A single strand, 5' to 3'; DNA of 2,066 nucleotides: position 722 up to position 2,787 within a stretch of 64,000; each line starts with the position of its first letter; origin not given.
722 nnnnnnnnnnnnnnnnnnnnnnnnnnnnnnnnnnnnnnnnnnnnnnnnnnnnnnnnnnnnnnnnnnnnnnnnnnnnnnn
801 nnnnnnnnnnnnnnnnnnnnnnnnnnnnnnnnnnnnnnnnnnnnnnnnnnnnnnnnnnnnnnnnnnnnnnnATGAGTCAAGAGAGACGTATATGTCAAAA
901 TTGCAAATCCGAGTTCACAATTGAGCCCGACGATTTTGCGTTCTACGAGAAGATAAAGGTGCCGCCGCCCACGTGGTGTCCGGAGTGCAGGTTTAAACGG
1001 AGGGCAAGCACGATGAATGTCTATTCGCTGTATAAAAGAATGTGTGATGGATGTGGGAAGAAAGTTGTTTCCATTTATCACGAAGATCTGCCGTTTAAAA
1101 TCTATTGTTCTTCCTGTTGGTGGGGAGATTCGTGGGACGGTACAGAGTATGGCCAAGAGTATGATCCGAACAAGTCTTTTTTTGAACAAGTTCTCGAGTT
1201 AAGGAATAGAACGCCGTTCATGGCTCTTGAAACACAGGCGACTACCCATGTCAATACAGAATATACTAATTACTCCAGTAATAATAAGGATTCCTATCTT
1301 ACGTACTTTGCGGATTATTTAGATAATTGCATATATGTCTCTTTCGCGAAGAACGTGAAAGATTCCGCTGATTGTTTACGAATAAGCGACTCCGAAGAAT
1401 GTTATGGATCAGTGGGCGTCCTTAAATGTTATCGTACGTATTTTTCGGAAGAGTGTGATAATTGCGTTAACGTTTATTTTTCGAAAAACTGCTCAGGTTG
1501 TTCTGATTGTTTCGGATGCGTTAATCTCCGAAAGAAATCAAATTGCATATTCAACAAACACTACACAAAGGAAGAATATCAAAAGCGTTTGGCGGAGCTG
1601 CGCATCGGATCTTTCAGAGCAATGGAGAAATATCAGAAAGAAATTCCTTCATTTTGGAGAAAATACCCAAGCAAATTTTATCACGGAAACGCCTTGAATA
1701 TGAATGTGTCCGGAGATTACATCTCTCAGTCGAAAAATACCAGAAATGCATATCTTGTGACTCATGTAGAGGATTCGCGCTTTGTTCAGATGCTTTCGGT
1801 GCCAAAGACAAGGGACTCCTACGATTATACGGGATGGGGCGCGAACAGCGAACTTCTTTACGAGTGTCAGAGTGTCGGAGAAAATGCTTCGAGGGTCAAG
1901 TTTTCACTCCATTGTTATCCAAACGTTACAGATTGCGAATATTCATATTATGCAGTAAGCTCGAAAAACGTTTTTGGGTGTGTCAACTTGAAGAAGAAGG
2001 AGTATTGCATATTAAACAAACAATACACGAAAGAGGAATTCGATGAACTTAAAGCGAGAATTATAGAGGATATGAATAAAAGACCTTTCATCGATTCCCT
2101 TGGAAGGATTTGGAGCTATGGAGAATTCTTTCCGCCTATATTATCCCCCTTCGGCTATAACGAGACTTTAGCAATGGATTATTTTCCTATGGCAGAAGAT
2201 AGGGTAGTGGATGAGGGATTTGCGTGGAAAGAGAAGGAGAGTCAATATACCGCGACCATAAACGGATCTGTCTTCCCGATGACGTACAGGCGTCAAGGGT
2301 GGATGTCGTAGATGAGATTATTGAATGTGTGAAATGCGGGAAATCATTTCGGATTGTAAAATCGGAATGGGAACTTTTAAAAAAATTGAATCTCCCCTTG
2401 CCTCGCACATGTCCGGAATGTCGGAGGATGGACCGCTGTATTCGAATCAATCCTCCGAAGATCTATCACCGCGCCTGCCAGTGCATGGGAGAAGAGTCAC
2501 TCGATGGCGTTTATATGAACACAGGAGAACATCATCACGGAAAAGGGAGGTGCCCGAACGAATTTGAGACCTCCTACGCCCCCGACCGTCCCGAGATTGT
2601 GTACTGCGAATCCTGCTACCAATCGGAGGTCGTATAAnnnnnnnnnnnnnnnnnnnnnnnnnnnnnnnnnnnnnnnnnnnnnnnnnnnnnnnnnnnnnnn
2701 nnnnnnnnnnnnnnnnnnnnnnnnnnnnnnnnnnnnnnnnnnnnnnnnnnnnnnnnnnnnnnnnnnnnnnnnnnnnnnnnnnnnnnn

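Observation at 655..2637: Cysteine-ladder repeat protein with duplicated CPECR zinc ribbons, a tandemly duplicated leader and a 3' frame shift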

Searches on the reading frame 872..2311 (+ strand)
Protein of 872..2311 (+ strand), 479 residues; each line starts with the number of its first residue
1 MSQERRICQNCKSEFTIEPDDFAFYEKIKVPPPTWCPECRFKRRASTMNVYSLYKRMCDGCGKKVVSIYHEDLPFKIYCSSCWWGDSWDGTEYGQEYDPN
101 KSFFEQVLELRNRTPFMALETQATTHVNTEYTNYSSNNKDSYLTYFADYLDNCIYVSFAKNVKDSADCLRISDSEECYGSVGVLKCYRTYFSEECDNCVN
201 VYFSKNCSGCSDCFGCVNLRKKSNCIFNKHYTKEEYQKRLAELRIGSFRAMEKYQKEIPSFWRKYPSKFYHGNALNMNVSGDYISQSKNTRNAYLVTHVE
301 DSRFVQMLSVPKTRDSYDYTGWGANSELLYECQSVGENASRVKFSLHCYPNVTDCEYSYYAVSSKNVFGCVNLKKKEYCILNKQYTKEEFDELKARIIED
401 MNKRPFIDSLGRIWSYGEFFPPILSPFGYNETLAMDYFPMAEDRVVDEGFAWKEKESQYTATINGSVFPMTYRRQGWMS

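Call 3: search_protein_families(library=pfam, proteins=[window:872-2311:+], max_evalue=1)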
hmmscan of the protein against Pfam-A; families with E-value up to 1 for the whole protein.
window:872-2311:+ (479 aa): 2 families
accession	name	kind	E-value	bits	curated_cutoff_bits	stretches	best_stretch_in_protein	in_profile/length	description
PF13451.12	zf_Tbcl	-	0.0043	17.4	24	1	6-46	5-46/48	Probable treble clef domain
PF14961.12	BROMI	-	0.055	12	25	1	247-270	120-143/681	Broad-minded protein central region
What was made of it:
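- On PF13451 zf_Tbcl: The window scores 17.4 bits, E 0.004, on residues 6-46 (call 3).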

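Call 4: search_protein_families(library=ncbifam, proteins=[window:872-2311:+], max_evalue=1)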
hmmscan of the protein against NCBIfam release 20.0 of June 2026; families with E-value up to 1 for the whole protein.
window:872-2311:+ (479 aa): 0 families

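Call 30: search_protein_families(library=padloc, proteins=[window:872-2311:+], max_evalue=1)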
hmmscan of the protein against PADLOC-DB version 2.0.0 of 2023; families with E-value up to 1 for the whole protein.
window:872-2311:+ (479 aa): 0 families

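Call 31: search_protein_families(library=phrogs, proteins=[window:872-2311:+], max_evalue=1)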
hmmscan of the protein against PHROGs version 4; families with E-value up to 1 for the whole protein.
window:872-2311:+ (479 aa): 2 families
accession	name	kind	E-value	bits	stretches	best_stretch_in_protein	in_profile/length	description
phrog_15341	-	unknown function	9.7e-08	32.7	1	152-235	53-137/276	-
phrog_37416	-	unknown function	0.033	15.4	0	54-91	8-44/64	-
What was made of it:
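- On Anti-phage defence proteins (PADLOC) / phage proteins: The only hit is phrog_15341, of unknown function, at E 1e-7 on residues 152-235 (call 31).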

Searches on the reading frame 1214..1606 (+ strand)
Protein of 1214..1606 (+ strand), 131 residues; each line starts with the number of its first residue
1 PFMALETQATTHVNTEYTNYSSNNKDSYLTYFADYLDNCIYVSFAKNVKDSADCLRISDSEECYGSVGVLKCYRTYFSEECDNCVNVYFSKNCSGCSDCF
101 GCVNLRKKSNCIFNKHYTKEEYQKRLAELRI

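Call 79: predict_structure(alignment_id=A6)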
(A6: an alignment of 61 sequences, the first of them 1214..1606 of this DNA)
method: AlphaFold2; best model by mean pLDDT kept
length: 131 residues; sequences in the alignment: 61
mean_pLDDT: 81.8   pTM: 0.73
mean pLDDT of the five models: 81.8, 80.8, 80.3, 75.8, 74.6
residues with pLDDT >= 90: 42; 70-90: 64; 50-70: 21; < 50: 4
segments of 3 or more residues with pLDDT < 50: 1-3
pLDDT, mean of each block of 10 residues (from residue 1): 56 81 83 83 86 88 93 95 94 91 81 66 67 62
secondary structure, 60 per line:
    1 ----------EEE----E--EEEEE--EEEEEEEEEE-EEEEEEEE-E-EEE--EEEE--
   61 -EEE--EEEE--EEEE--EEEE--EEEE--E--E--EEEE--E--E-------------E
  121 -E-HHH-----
elements in order: E11-13 E21-25 E28-37 E39-46 E50-52 E55-58 E62-64 E67-70 E73-76 E79-82 E85-88 E97-100

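Call 81: fold_search(model_id=the predicted structure, library=pdb)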
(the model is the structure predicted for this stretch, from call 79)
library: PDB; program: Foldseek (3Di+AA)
matches with E <= 10: 229; with E <= 0.001: 0
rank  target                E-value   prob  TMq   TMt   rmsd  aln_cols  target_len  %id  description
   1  9fyr_A                1.5e-02  0.10  0.14  0.06  13.6       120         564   18  Cryo-EM structure of native SV2A in complex with TeNT-Hc, Pro-Macrobody 5 and Levetiracetam (released 2025-05-21)
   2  9fyq_A                1.5e-02  0.07  0.12  0.06  11.6       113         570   17  Cryo-EM structure of native SV2A in complex with TeNT-Hc, gangliosides and Pro-Macrobody 5 (released 2025-05-21)
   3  2w7z_A                1.8e-02  0.16  0.19  0.15  10.8       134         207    9  Structure of the pentapeptide repeat protein EfsQnr, a DNA gyrase inhibitor. Free amines modified by cyclic pentylatio (released 2009-05-05)
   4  4mxn_C                1.9e-02  0.12  0.14  0.11  10.3       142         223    9  Crystal structure of a putative glycosyl hydrolase (PARMER_00599) from Parabacteroides merdae ATCC 43184 at 1.95 A res (released 2013-10-23)
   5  6es1_B                1.9e-02  0.07  0.12  0.14  12.8       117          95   15  Crystal structure of the binding domain from botulinum neurotoxin A2 bound to extracellular domain of human receptor S (released 2018-04-25)
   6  2xtw_B                2.0e-02  0.44  0.23  0.16  10.3       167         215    8  Structure of QnrB1 (Full length), a plasmid-mediated fluoroquinolone resistance protein (released 2010-10-20)
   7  4mxn_D                2.5e-02  0.13  0.17  0.12  10.9       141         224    9  Crystal structure of a putative glycosyl hydrolase (PARMER_00599) from Parabacteroides merdae ATCC 43184 at 1.95 A res (released 2013-10-23)
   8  4mxn_A                2.7e-02  0.13  0.17  0.12  10.7       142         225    9  Crystal structure of a putative glycosyl hydrolase (PARMER_00599) from Parabacteroides merdae ATCC 43184 at 1.95 A res (released 2013-10-23)
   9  4mxn_B                3.0e-02  0.16  0.19  0.13  11.0       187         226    6  Crystal structure of a putative glycosyl hydrolase (PARMER_00599) from Parabacteroides merdae ATCC 43184 at 1.95 A res (released 2013-10-23)
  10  2xt4_A                3.4e-02  0.15  0.19  0.16   9.8       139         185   10  Structure of the pentapeptide repeat protein AlbG, a resistance factor for the topoisomerase poison albicidin. (released 2010-10-13)
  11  6kfn                  4.4e-02  0.15  0.17  0.10  11.4       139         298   13  Crystal structure of alginate lyase from Paenibacillus sp. str. FPU-7 (released 2019-10-30)
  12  5moy_B                4.7e-02  0.08  0.15  0.15  12.4       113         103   15  Crystal structure of the BoNT/A2 receptor-binding domain in complex with the luminal domain of its neuronal receptor S (released 2017-03-15)
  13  8jlh_C                7.3e-02  0.07  0.15  0.16  11.8       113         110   16  Cryo-EM structure of SV2A dimer in complex with BoNT/A2 Hc and levetiracetam (released 2024-05-01)
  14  6fls_D                8.6e-02  0.28  0.27  0.19  10.0       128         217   10  Pentapeptide repeat family protein from Clostridium botulinum (released 2018-08-15)
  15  5jmc_D                1.2e-01  0.07  0.15  0.19  12.0       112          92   13  Receptor binding domain of Botulinum neurotoxin A in complex with rat SV2C (released 2016-06-15)
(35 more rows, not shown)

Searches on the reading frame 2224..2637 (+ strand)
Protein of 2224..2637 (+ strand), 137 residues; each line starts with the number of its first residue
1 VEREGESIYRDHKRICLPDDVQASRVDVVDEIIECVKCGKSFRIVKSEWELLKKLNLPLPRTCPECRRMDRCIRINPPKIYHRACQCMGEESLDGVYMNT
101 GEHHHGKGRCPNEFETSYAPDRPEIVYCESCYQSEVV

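Call 3: search_protein_families(library=pfam, proteins=[window:2224-2637:+], max_evalue=1)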
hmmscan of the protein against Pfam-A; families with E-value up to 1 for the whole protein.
window:2224-2637:+ (137 aa): 6 families
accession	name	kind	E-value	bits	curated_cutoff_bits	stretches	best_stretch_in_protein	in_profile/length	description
PF09723.15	Zn_ribbon_8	-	0.0032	17.9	34.4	1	34-68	7-34/41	Zinc ribbon domain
PF23477.1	zf_Tbcl_2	-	0.14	12.3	27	1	110-134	11-35/37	Probable treble clef zinc finger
PF13719.11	Zn_ribbon_5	-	0.22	11.7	29.3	1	32-48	2-18/37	zinc-ribbon domain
PF21344.3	Zn_ribbon_LysW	-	0.36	11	27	0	29-45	18-34/46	Alpha-aminoadipate carrier protein LysW-like, globular domain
PF02591.20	Zn_ribbon_9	-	0.66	10.6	29.1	0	124-131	22-29/33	C4-type zinc ribbon domain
PF23550.1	zf_Tbcl_Rhp7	-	0.68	9.9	27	1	30-44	2-16/39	DNA repair protein rhp7 treble clef domain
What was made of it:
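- On PF23477 zf_Tbcl_2: The window's ORF2 scores 12.3 bits (call 3).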

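Call 4: search_protein_families(library=ncbifam, proteins=[window:2224-2637:+], max_evalue=1)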
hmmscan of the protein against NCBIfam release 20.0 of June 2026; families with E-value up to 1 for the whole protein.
window:2224-2637:+ (137 aa): 2 families
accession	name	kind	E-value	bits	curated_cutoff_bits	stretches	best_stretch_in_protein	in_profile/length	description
NF041070.1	carrier_LysW_Arch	domain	0.0039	17.2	75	1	15-47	12-38/57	alpha-aminoadipate/glutamate carrier protein LysW/ArgW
NF052237.1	biotin_BsaP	equivalog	0.023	14.7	39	1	35-68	2-34/53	biotin synthase auxiliary protein BsaP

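Call 30: search_protein_families(library=padloc, proteins=[window:2224-2637:+], max_evalue=1)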
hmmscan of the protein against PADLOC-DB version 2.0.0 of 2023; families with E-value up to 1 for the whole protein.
window:2224-2637:+ (137 aa): 0 families

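Call 31: search_protein_families(library=phrogs, proteins=[window:2224-2637:+], max_evalue=1)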
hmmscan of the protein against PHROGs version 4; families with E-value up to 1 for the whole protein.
window:2224-2637:+ (137 aa): 2 families
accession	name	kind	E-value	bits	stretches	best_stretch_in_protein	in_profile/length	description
phrog_18378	-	unknown function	0.19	12.8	0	113-131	15-33/64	-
phrog_18167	-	unknown function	0.3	12.3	1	20-55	26-61/80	-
